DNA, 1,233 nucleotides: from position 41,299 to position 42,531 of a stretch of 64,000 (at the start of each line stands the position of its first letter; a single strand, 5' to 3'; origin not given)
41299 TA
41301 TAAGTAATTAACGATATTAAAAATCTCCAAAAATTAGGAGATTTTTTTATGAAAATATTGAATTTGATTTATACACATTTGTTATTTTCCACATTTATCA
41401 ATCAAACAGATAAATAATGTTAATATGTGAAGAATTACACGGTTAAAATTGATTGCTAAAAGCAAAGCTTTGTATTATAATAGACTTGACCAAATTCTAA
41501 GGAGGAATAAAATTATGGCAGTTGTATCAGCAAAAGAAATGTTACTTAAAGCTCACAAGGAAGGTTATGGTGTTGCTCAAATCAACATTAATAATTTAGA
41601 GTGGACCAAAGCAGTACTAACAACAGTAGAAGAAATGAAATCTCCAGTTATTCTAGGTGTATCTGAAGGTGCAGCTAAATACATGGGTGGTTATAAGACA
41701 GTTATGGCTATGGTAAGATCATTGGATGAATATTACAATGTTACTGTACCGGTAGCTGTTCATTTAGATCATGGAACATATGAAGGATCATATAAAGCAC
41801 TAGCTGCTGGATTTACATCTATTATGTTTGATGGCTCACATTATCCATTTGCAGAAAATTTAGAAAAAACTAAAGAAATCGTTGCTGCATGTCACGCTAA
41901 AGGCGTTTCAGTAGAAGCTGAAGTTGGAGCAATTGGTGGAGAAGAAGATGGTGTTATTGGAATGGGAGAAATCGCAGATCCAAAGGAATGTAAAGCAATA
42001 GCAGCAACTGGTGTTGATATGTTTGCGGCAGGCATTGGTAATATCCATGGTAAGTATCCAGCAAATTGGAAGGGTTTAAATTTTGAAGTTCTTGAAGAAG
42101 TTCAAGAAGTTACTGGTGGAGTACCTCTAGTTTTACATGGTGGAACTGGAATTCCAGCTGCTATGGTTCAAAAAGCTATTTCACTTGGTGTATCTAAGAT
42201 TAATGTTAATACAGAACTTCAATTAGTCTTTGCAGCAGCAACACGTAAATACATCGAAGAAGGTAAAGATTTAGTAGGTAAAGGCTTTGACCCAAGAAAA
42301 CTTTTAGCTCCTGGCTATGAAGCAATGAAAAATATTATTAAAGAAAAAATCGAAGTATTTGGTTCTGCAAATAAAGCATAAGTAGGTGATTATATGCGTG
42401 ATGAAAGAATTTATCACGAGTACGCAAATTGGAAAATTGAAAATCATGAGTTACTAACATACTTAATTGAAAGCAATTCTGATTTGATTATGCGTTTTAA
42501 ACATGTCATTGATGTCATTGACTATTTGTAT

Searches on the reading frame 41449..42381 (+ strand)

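Call 76: search_protein_families(library=pfam, proteins=[window:41449-42381:+], max_evalue=0.0001)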
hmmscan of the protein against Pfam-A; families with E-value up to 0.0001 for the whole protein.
window:41449-42381:+ (310 aa): 1 family
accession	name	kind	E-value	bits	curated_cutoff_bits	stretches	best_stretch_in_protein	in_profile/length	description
PF01116.26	F_bP_aldolase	-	2.5e-100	336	25.5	1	26-309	1-277/277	Fructose-bisphosphate aldolase class-II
